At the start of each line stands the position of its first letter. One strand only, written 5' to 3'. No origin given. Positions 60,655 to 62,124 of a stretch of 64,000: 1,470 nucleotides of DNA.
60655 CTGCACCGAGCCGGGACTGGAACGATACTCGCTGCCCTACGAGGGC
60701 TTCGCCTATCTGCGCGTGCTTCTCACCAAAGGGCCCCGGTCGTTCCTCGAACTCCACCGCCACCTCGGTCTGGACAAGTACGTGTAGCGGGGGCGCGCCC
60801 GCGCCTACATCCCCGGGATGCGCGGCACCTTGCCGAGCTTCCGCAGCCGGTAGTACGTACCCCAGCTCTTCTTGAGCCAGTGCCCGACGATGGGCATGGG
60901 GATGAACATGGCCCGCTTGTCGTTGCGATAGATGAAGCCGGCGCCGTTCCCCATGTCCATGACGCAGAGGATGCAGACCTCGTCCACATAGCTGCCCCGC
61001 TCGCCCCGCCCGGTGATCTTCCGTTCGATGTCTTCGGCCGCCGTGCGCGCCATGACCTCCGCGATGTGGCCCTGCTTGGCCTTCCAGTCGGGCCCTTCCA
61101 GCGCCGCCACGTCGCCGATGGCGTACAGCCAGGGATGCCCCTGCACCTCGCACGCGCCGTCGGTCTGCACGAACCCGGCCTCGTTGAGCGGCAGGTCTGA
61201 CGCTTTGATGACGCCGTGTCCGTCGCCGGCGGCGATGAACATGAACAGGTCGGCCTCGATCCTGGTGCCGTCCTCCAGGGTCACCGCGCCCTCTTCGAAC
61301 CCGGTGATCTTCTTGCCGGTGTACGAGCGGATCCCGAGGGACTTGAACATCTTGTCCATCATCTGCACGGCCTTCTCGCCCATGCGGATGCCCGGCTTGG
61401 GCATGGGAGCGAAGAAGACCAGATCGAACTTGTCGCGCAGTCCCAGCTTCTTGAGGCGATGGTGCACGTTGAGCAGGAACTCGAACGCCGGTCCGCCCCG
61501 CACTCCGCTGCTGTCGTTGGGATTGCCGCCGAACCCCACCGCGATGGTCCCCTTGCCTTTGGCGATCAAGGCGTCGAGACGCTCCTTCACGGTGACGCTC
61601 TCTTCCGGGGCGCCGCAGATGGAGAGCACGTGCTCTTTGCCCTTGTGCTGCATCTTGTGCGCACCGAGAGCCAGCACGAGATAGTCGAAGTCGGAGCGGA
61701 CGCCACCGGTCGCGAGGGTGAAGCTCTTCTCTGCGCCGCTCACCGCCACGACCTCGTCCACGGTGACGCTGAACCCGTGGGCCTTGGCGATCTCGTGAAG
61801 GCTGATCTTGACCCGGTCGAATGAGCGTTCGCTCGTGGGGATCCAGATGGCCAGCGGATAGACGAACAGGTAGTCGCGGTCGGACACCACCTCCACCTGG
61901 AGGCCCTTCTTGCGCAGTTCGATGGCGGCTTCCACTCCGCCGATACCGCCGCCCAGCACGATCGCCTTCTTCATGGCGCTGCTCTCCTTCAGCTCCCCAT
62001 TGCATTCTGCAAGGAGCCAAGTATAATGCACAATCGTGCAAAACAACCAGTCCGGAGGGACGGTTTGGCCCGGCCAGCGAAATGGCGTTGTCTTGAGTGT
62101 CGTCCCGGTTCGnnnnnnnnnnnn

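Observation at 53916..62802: Dense Fe-S/NifX-like metallocluster-handling locus without any nitrogenase genes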

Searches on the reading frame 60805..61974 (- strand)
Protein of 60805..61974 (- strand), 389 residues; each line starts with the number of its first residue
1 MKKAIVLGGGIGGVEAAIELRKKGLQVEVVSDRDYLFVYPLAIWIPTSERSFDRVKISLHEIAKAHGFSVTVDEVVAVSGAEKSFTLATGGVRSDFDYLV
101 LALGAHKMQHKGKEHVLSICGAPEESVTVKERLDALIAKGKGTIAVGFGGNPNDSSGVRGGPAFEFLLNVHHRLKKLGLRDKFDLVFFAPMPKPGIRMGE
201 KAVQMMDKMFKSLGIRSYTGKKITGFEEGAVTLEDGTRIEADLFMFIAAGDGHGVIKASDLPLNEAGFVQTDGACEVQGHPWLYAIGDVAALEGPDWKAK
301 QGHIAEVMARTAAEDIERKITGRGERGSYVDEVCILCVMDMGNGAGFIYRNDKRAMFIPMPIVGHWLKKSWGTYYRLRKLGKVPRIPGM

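Call 8: search_protein_families(library=ncbifam, proteins=[window:60805-61974:-], max_evalue=0.001)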
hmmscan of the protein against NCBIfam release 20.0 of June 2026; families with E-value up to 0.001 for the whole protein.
window:60805-61974:- (389 aa): 19 families
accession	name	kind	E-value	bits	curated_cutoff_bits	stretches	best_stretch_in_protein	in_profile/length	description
TIGR03169.1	Nterm_to_SelD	hypoth_equivalog_domain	3.9e-22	79.1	310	1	52-343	53-333/365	pyridine nucleotide-disulfide oxidoreductase family protein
NF049943.1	SQR_III_seleno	exception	6.2e-16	58.3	525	1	2-346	1-340/406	type III sulfide quinone reductase, selenoprotein subtype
TIGR02374.1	nitri_red_nirB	equivalog_domain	9e-10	37.6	578.35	1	51-294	52-282/794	nitrite reductase large subunit NirB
TIGR04369.1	fusion_not_SelD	hypoth_equivalog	1.4e-07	30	700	0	253-324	214-284/701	oxidoreductase/SelD-related fusion protein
NF045765.1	PhenlGlyoxDHPadH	equivalog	1.7e-07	30.4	475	0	199-250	184-238/416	NADH-dependent phenylglyoxylate dehydrogenase subunit epsilon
TIGR01350.1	lipoamide_DH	equivalog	1.2e-06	27.6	408.8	0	201-316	212-329/461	dihydrolipoyl dehydrogenase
NF005313.0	PRK06847.1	subfamily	1.4e-06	27.5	372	1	1-34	4-37/375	hypothetical protein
TIGR03385.1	CoA_CoA_reduc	equivalog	1.5e-06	27.3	578.8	0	2-106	150-244/439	CoA-disulfide reductase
NF045599.1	bili_reduct_long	exception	1.6e-06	26.7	750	1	2-113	505-607/641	bilirubin reductase, long form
NF042949.2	3PPDioc_HcaD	equivalog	1.1e-05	24.4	450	0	221-293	205-279/386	3-phenylpropionate/cinnamic acid dioxygenase ferredoxin--NAD(+) reductase subunit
NF011565.0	PRK14989.1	subfamily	3.2e-05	22.2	883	0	168-293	158-286/847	nitrite reductase large subunit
NF042421.1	hydcarot_desat_CrtD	equivalog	4.8e-05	22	500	1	1-35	1-35/487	1-hydroxycarotenoid 3,4-desaturase CrtD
NF003585.0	PRK05249.1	equivalog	0.0001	21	465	0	4-34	9-39/464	Si-specific NAD(P)(+) transhydrogenase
NF005566.0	PRK07236.1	subfamily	0.00015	20.8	333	0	2-30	7-35/386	hypothetical protein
NF033623.1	urate_HpxO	equivalog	0.00029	19.9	500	0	3-31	1-29/381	FAD-dependent urate hydroxylase HpxO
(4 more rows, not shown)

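Call 60: search_protein_families(library=pfam, proteins=[window:60805-61974:-], max_evalue=0.01)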
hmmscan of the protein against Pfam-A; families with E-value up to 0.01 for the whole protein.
window:60805-61974:- (389 aa): 9 families
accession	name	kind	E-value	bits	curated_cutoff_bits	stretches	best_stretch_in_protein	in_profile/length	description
PF07992.20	Pyr_redox_2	-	1.6e-23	84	26.1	1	3-296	2-278/291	Pyridine nucleotide-disulphide oxidoreductase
PF00070.33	Pyr_redox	-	1.3e-07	32.5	22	1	3-36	1-34/82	Pyridine nucleotide-disulphide oxidoreductase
PF01266.30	DAO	-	3.5e-05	24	27.9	0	4-33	2-31/353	FAD dependent oxidoreductase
PF00890.30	FAD_binding_2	-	5.9e-05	22.9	20.4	1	4-33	2-31/414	FAD binding domain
PF01134.28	GIDA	-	0.00084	18.9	22.1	1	4-30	2-28/391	Glucose inhibited division protein A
PF12831.13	FAD_oxidored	-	0.003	17.3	27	1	5-36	3-34/416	FAD dependent oxidoreductase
PF03486.20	HI0933_like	-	0.0035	17.3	50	0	3-31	2-30/244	HI0933-like protein Rossmann domain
PF13738.12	Pyr_redox_3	-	0.0039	16.9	30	0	2-58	165-224/305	Pyridine nucleotide-disulphide oxidoreductase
PF13450.12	NAD_binding_8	-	0.0045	17.7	21.9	0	6-35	1-30/68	NAD(P)-binding Rossmann-like domain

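Call 63: search_solved_structures(query=window:60805-61974:-, max_evalue=0.001, show_alignments=2)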
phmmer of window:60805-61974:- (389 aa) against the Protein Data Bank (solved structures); distinct sequences matched with E-value up to 0.001: 34.
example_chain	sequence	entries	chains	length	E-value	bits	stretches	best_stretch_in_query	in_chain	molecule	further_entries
3hyv_A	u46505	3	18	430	3.9e-22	81.9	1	2-371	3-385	Sulfide-quinone reductase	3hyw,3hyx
3h8i_A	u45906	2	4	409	5.5e-20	74.8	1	1-341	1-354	NADH oxidase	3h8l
3kpk_A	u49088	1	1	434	4.1e-17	65.4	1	3-369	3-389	Sulfide-quinone reductase, putative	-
3t2y_A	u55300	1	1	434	7.5e-17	64.5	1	3-369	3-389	Sulfide-quinone reductase, putative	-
3szf_A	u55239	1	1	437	8.7e-17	64.3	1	4-369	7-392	Sulfide-quinone reductase, putative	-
3sz0_A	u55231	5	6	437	9.4e-17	64.2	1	4-369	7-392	Sulfide-quinone reductase, putative | Sulfide-quinone reductase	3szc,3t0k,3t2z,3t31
3sy4_A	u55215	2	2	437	2.2e-16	63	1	4-369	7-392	Sulfide-quinone reductase, putative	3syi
3szw_A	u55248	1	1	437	3.4e-16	62.3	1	4-369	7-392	Sulfide-quinone reductase, putative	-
3sxi_A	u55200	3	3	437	3.9e-16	62.1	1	4-369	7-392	Sulfide-quinone reductase, putative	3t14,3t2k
3sx6_A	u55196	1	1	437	1.5e-15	60.3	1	4-369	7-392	Sulfide-quinone reductase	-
9mqy_A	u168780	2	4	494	7.4e-10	41.5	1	190-324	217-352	NADH:ubiquinone reductase (non-electrogenic)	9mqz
9pxk_C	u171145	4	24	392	4.8e-08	35.5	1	2-298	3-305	NADH dehydrogenase-like protein YjlD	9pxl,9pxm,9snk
9ift_A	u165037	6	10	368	5.5e-08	35.3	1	4-346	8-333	FSP1 (tetrapod ancestor)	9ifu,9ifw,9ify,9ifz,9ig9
9qrt_A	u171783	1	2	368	1.2e-07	34.2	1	4-325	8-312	FSP1 (tetrapod ancestor; L323A mutant) bound to FAD and NAD+ and compound 2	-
5kmp_A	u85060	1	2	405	6.4e-06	28.5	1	4-119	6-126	FAD-dependent pyridine nucleotide-disulfide oxidoreductase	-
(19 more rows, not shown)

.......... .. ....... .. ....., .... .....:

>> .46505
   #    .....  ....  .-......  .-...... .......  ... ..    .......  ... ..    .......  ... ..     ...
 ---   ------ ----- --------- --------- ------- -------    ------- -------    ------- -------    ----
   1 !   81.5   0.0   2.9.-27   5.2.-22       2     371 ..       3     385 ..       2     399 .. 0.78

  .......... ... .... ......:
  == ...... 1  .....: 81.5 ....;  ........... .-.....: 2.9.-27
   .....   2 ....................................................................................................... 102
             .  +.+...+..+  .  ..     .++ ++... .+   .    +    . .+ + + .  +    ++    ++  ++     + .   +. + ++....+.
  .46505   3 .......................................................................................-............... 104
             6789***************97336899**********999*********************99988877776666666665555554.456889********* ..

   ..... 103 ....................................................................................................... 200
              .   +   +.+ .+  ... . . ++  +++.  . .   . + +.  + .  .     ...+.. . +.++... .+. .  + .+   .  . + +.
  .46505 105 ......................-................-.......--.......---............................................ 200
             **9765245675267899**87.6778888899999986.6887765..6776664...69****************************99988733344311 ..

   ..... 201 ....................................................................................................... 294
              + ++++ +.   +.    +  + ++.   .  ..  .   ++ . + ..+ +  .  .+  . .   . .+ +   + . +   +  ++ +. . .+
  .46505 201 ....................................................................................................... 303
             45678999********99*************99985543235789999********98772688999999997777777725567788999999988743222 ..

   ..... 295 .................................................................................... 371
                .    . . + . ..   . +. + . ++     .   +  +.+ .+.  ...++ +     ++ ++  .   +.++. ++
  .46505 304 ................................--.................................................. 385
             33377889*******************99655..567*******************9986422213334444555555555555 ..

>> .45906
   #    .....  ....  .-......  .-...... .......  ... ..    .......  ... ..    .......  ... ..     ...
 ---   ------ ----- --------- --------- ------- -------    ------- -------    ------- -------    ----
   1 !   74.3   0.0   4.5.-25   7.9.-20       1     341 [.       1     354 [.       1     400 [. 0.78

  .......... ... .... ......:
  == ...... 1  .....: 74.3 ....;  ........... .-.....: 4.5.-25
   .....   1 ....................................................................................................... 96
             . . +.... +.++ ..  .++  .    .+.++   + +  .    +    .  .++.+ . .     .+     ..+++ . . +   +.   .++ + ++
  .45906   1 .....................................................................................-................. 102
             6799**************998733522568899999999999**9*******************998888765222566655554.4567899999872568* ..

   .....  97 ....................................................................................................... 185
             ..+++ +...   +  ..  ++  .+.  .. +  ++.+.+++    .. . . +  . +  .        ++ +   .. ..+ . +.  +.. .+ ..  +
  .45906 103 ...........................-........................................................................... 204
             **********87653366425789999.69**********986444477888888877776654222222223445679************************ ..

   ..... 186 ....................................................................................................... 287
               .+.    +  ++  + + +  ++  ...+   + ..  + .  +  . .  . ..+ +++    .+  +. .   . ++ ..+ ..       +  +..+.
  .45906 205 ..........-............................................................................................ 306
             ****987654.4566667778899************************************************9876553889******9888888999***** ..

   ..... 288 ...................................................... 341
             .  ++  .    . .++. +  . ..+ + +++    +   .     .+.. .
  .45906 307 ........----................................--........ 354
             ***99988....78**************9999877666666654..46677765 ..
